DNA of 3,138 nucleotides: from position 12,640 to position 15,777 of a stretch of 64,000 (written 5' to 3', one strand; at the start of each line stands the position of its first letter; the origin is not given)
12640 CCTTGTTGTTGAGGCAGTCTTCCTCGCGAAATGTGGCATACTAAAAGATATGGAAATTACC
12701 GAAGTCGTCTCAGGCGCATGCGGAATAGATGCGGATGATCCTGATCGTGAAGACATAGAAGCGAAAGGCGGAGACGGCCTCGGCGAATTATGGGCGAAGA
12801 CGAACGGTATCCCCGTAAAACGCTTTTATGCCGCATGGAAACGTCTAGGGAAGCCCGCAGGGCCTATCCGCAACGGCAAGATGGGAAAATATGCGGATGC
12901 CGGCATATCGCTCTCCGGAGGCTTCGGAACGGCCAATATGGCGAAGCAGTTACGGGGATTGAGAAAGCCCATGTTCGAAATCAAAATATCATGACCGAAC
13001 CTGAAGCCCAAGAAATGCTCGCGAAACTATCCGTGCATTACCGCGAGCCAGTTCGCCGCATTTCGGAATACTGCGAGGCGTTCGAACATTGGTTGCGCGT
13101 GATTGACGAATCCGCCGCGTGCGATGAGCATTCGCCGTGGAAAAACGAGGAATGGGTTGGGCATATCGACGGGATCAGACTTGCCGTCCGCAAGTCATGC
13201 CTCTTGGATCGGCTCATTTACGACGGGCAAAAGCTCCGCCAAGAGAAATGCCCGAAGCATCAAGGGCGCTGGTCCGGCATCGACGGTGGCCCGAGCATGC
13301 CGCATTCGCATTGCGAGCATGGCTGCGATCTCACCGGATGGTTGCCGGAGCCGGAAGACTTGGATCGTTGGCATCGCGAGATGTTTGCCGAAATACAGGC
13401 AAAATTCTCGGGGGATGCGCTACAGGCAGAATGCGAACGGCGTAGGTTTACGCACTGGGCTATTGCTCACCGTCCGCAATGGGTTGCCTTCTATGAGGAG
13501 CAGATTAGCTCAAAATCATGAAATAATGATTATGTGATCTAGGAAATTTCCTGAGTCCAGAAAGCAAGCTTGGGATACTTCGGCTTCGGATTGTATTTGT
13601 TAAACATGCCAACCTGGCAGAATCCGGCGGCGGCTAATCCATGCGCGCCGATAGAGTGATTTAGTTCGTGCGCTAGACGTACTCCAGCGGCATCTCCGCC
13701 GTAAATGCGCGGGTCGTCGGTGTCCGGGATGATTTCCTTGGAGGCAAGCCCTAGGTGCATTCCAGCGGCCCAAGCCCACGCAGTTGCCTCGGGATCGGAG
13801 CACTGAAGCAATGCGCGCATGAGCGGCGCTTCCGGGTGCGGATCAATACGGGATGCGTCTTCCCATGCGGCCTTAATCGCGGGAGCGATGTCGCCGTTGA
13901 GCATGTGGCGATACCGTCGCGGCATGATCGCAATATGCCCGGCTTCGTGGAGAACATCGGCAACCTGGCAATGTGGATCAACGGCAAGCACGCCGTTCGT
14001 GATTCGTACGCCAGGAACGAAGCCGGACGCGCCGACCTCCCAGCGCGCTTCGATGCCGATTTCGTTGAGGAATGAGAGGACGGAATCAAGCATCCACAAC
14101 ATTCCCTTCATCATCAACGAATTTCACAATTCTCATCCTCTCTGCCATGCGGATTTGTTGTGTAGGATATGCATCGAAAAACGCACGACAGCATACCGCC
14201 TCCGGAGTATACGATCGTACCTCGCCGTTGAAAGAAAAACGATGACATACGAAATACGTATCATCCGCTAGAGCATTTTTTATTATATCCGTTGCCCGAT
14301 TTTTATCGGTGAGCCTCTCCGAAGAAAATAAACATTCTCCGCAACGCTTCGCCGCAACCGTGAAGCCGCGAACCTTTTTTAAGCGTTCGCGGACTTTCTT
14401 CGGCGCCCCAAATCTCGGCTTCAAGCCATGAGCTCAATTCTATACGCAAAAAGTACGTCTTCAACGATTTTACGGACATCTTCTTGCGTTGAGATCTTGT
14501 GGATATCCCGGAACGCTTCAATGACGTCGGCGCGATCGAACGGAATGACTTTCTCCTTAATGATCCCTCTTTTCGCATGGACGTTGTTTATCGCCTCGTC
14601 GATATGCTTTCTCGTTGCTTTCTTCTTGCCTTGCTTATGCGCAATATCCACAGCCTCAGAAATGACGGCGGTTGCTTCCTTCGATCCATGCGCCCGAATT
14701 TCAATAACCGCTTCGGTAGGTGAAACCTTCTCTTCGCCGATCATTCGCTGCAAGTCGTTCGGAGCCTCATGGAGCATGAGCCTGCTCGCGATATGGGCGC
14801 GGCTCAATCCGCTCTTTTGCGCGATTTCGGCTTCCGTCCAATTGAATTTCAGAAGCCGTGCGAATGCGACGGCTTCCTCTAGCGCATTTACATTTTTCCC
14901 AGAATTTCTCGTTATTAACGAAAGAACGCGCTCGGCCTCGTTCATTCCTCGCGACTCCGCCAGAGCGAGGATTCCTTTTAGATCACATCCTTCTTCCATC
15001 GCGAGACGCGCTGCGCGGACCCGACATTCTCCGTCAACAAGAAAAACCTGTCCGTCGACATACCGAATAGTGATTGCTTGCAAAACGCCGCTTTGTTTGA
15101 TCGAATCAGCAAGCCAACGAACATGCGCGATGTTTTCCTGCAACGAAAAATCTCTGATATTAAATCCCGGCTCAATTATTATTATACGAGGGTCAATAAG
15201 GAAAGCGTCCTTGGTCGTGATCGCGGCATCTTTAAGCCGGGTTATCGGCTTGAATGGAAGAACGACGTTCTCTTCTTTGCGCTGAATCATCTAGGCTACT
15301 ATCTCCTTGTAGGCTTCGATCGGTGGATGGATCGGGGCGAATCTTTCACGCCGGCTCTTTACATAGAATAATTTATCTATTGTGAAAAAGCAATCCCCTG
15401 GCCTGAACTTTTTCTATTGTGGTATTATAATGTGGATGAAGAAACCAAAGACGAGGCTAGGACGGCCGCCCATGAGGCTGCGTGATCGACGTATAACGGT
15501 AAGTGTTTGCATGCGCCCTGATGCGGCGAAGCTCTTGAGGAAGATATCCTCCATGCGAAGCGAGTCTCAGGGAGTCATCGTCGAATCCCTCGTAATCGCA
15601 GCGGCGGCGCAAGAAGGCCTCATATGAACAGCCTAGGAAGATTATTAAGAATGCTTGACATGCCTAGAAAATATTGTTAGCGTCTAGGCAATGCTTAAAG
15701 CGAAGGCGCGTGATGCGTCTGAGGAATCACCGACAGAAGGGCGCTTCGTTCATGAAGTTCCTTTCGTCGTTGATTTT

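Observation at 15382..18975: Mobile-element-borne minimal type V-like CRISPR locus: 607-aa TnpB-like RuvC nuclease plus array, no adaptation genes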

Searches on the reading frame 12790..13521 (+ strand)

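Call 70: search_protein_families(library=phrogs, proteins=[window:12790-13521:+], max_evalue=0.001)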
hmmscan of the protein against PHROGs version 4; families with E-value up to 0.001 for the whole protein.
window:12790-13521:+ (243 aa): 0 families

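Call 71: search_protein_families(library=pfam, proteins=[window:12790-13521:+], max_evalue=0.01)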
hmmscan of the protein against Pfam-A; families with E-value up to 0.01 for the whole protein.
window:12790-13521:+ (243 aa): 1 family
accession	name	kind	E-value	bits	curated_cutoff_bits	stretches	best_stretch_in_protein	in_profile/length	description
PF15718.10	MNR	-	0.0099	14.4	27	0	39-118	846-927/964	Protein moonraker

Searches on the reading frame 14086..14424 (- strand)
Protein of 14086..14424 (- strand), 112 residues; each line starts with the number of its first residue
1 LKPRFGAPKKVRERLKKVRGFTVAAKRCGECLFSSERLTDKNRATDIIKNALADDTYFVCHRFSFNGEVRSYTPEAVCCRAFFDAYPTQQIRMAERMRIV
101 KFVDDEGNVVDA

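Call 70: search_protein_families(library=phrogs, proteins=[window:14086-14424:-], max_evalue=0.001)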
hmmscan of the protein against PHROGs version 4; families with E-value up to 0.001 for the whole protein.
window:14086-14424:- (112 aa): 1 family
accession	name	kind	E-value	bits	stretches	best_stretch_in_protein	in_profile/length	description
phrog_5443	-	unknown function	1.8e-07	31.9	1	19-103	105-197/287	-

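Call 71: search_protein_families(library=pfam, proteins=[window:14086-14424:-], max_evalue=0.01)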
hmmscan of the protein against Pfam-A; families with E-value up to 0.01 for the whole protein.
window:14086-14424:- (112 aa): 0 families

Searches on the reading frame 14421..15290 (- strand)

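Call 70: search_protein_families(library=phrogs, proteins=[window:14421-15290:-], max_evalue=0.001)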
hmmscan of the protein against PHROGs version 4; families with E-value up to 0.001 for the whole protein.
window:14421-15290:- (289 aa): 9 families
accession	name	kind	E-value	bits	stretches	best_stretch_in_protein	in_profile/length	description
phrog_1033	-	DNA, RNA and nucleotide metabolism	1.1e-51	177.6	1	13-262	18-249/334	ParB-like partition protein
phrog_6218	-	DNA, RNA and nucleotide metabolism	4.4e-14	53.5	1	53-194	23-162/506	ParB-like partition protein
phrog_4715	-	DNA, RNA and nucleotide metabolism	1.4e-12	47.8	1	60-265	174-392/630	ParB-like partition protein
phrog_3264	-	DNA, RNA and nucleotide metabolism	1.4e-07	32.4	1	55-270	70-268/337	ParB-like partition protein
phrog_4272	-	unknown function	7.7e-07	28.9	1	73-186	448-562/764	-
phrog_32069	-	DNA, RNA and nucleotide metabolism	1.1e-05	25.7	1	27-242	38-259/348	ParB-like partition protein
phrog_18726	-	unknown function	1.2e-05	25.2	0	114-196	113-196/572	-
phrog_7783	-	unknown function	5.8e-05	22.9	1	51-175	21-145/634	-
phrog_3951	-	unknown function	0.00079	20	0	56-229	43-191/301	-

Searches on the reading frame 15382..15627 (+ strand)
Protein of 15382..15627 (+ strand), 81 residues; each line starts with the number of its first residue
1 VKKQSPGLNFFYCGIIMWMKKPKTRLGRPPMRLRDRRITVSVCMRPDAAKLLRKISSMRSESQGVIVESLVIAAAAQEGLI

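Call 3: search_protein_families(library=pfam, proteins=[window:15382-15627:+], max_evalue=1)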
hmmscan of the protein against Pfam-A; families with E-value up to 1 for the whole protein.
window:15382-15627:+ (81 aa): 0 families

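Call 4: search_protein_families(library=ncbifam, proteins=[window:15382-15627:+], max_evalue=1)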
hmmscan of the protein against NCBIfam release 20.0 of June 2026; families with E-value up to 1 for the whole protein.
window:15382-15627:+ (81 aa): 0 families

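Call 5: search_protein_families(library=padloc, proteins=[window:15382-15627:+], max_evalue=1)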
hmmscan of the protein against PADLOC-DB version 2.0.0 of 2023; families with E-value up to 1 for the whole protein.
window:15382-15627:+ (81 aa): 1 family
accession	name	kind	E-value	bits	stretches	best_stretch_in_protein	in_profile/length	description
PDLC01979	CARF_m12--CARF_PIN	-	0.00093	16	1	6-76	333-400/533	-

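Call 70: search_protein_families(library=phrogs, proteins=[window:15382-15627:+], max_evalue=0.001)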
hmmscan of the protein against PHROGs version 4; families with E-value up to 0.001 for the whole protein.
window:15382-15627:+ (81 aa): 0 families
